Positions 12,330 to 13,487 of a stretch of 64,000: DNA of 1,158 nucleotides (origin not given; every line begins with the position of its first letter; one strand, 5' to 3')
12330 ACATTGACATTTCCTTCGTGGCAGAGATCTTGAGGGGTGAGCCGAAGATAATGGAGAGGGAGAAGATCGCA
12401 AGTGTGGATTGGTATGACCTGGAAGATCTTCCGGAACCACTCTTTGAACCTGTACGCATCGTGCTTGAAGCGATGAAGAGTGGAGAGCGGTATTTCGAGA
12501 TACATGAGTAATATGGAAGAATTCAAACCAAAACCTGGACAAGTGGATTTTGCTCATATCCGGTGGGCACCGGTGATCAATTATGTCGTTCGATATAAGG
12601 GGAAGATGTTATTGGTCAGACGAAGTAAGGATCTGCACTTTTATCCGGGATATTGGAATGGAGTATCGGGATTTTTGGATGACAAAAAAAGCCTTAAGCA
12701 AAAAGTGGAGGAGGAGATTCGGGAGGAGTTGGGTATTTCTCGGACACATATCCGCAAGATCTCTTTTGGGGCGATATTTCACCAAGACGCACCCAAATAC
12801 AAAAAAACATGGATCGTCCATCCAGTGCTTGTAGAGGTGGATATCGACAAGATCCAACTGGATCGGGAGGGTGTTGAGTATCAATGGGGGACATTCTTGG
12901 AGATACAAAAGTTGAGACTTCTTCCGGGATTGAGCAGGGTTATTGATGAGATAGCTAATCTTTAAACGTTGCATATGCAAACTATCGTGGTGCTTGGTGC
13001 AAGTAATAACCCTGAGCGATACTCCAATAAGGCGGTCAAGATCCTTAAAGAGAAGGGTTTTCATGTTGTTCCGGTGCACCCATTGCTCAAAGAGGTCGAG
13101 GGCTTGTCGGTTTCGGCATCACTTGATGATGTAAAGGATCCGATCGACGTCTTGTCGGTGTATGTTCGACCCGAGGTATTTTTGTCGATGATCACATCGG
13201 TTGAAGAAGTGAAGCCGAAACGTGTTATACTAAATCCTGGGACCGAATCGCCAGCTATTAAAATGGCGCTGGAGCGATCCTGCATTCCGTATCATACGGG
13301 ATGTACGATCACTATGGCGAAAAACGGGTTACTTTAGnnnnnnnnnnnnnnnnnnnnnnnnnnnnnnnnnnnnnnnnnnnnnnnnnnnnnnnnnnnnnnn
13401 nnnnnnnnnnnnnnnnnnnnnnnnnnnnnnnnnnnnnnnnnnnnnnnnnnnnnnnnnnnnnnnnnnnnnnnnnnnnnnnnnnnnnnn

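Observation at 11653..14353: Tandem array of five Nudix hydrolase paralogs interleaved with a CoA-binding protein; eight Nudix genes in the window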

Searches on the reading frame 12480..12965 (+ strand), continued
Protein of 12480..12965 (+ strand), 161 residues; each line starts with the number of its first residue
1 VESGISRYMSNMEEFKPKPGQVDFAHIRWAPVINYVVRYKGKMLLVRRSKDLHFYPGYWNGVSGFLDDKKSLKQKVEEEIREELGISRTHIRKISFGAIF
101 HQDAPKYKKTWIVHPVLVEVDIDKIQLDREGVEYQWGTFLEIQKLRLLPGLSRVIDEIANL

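Call 73: predict_structure(alignment_id=A3)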
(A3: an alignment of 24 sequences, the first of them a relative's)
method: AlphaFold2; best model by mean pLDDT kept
length: 153 residues; sequences in the alignment: 24
mean_pLDDT: 87.5   pTM: 0.80
mean pLDDT of the five models: 87.5, 87.0, 75.9, 74.2, 71.3
residues with pLDDT >= 90: 90; 70-90: 50; 50-70: 10; < 50: 3
segments of 3 or more residues with pLDDT < 50: 1-3
pLDDT, mean of each block of 10 residues (from residue 1): 61 81 92 94 70 86 91 93 96 88 94 94 91 92 91 82
secondary structure, 60 per line:
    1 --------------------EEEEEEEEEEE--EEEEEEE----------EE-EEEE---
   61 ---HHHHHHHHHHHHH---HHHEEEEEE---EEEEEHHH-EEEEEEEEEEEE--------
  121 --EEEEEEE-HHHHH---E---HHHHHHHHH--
elements in order: E21-31 E34-40 E54-57 H64-76 E83-88 E92-96 E101-112 E123-129 H131-135 H143-151

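Call 75: fold_search(model_id=the predicted structure, library=pdb)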
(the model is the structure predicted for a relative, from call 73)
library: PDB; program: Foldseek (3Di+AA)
matches with E <= 10: 931; with E <= 0.001: 569
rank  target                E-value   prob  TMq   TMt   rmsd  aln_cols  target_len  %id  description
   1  2gb5_B                1.7e-10  1.00  0.61  0.38   3.5       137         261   23  Crystal structure of NADH pyrophosphatase (EC 3.6.1.22) (1790429) from Escherichia coli K12 at 2.30 A resolution (released 2006-03-28)
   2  5isy_A                2.6e-10  1.00  0.62  0.40   3.4       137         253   22  Crystal structure of Nudix family protein with NAD (released 2016-09-14)
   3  1vk6                  2.6e-10  1.00  0.60  0.38   3.5       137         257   25  Crystal structure of NADH pyrophosphatase (1790429) from Escherichia coli k12 at 2.20 A resolution (released 2004-05-11)
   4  5iw4_A                3.7e-10  1.00  0.62  0.39   3.3       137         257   23  Crystal structure of E. coli NudC in complex with NAD (released 2016-07-13)
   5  5iw5_A                3.7e-10  1.00  0.60  0.38   3.3       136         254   24  Crystal structure of E. coli NudC in complex with NMN (released 2016-07-13)
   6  2gb5_A                4.0e-10  1.00  0.61  0.37   3.6       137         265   24  Crystal structure of NADH pyrophosphatase (EC 3.6.1.22) (1790429) from Escherichia coli K12 at 2.30 A resolution (released 2006-03-28)
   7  3n77_A                4.2e-10  1.00  0.68  0.73   4.6       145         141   16  Crystal structure of Idp01880, putative NTP pyrophosphohydrolase of Salmonella typhimurium LT2 (released 2010-08-18)
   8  5iw4_B                6.1e-10  1.00  0.63  0.39   3.1       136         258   23  Crystal structure of E. coli NudC in complex with NAD (released 2016-07-13)
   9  5isy_C                6.9e-10  1.00  0.62  0.40   3.4       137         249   22  Crystal structure of Nudix family protein with NAD (released 2016-09-14)
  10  5iw5_B                7.8e-10  1.00  0.60  0.38   3.6       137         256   25  Crystal structure of E. coli NudC in complex with NMN (released 2016-07-13)
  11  6dt3_B                8.3e-10  1.00  0.71  0.75   4.0       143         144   16  1.2 Angstrom Resolution Crystal Structure of Nucleoside Triphosphatase NudI from Klebsiella pneumoniae in Complex with (released 2018-06-27)
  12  7e44_B                8.9e-10  1.00  0.60  0.40   3.6       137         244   25  Crystal structure of NudC complexed with dpCoA (released 2021-07-28)
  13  6scx_C                1.1e-09  1.00  0.64  0.33   3.2       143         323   21  Crystal structure of the catalytic domain of human NUDT12 in complex with 7-methyl-guanosine-5'-triphosphate (released 2020-01-08)
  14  6dt3_A                1.1e-09  1.00  0.61  0.65   5.3       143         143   16  1.2 Angstrom Resolution Crystal Structure of Nucleoside Triphosphatase NudI from Klebsiella pneumoniae in Complex with (released 2018-06-27)
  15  6scx_A                1.3e-09  1.00  0.64  0.33   3.2       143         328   21  Crystal structure of the catalytic domain of human NUDT12 in complex with 7-methyl-guanosine-5'-triphosphate (released 2020-01-08)
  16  3grn_B                1.5e-09  1.00  0.69  0.76   2.6       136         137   22  CRYSTAL STRUCTURE OF MUTT PROTEIN FROM Methanosarcina mazei Go1 (released 2009-04-07)
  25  3grn_A                4.7e-09  1.00  0.70  0.77   2.8       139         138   22  CRYSTAL STRUCTURE OF MUTT PROTEIN FROM Methanosarcina mazei Go1 (released 2009-04-07)
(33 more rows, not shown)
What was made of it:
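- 12504..12965 (+): N4: member of a highly conserved Patescibacteria Nudix family with a variant box, G-x5-[K/R]-x7-x-E-x2-E-E-x-G. It overlaps N3 by 8 nt. The AF2 model has pLDDT 87.5 and a generic Nudix fold (calls 73, 75).
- These are barely separated from many other Nudix folds, at TM 0.60-0.64 (call 75).
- Tried and rejected: The model is confident, but Foldseek hits (NudC, NudI, 3grn, YfcD, NUDT15) are too evenly spread to decide (calls 73, 75).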

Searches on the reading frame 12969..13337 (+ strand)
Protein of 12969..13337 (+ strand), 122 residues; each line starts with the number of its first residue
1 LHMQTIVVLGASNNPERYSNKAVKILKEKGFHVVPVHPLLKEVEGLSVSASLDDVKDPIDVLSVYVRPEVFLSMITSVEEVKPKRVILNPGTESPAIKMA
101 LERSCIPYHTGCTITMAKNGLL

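Call 7: search_protein_families(library=pfam, proteins=[window:12969-13337:+], max_evalue=0.01)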
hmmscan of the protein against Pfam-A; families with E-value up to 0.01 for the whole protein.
window:12969-13337:+ (122 aa): 1 family
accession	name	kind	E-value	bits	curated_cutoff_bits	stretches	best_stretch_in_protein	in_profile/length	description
PF13380.12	CoA_binding_2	-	7.3e-26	91.3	22.8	1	5-115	2-113/116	CoA binding domain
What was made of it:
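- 12969..13337 (+): CoA_binding_2 (YccU/YneT-like) protein of unknown function. It abuts N5 with a 0-nt gap. PF13380, 91 bits (call 7).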

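Call 8: search_protein_families(library=ncbifam, proteins=[window:12969-13337:+], max_evalue=0.01)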
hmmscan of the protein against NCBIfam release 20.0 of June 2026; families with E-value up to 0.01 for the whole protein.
window:12969-13337:+ (122 aa): 3 families
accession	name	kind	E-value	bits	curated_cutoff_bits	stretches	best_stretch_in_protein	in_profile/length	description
TIGR02717.1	AcCoA-syn-alpha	equivalog_domain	1.5e-07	30.5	567.15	1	4-78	8-84/447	acetate--CoA ligase alpha subunit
NF045494.1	AcCoALig_Archglob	equivalog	5.2e-05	21.8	1200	1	3-86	224-309/665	acetate--CoA ligase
NF045492.1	HydPropCoALig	equivalog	0.00095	17.6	1300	1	3-70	254-323/700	3-hydroxypropionate--CoA ligase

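Call 29: search_solved_structures(query=window:12969-13337:+, max_evalue=0.001)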
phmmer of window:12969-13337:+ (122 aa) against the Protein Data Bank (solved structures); distinct sequences matched with E-value up to 0.001: 10.
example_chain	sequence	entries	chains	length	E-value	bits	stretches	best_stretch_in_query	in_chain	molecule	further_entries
1y81_A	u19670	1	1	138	1.3e-16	63.8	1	4-115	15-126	conserved hypothetical protein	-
1iuk_A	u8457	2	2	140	3.8e-14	55.8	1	4-109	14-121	hypothetical protein TT1466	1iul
3ff4_A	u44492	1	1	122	6.5e-14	55.1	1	3-120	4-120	uncharacterized protein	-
2d59_A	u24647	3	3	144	6.4e-10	42.3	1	5-78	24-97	hypothetical protein PH1109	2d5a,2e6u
3q9n_A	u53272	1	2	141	2.2e-08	37.3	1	5-72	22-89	CoA binding protein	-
3q9u_A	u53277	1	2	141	2.3e-08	37.2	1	5-70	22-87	CoA binding protein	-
3qa9_A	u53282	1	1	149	2.8e-08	37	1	5-73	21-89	CoA binding domain protein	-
2duw_A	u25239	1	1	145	6.5e-08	35.8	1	4-78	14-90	putative CoA-binding protein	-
2csu_A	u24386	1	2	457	1.9e-05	27.8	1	5-73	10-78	457aa long hypothetical protein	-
4xyl_A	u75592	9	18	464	0.00042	23.5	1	5-79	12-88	alpha subunit of Acyl-CoA synthetase (NDP forming) | Acyl-CoA synthetase (NDP forming) | alpha subunit of acetyl-CoA synthetase (NDP forming)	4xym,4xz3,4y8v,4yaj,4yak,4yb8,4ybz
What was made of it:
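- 12969..13337 (+): PDB 1y81, 1iuk and 3ff4 at E 1e-16 to 1e-14 (call 29).
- On Stand-alone CoA-binding protein (PF13380, YccU/YneT type): Solved homologs are 1y81, 1iuk and 3ff4 (call 29).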

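Call 44: search_protein_families(library=padloc, proteins=[window:12969-13337:+], max_evalue=0.01)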
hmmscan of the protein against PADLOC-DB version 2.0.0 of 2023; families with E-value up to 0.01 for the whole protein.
window:12969-13337:+ (122 aa): 0 families
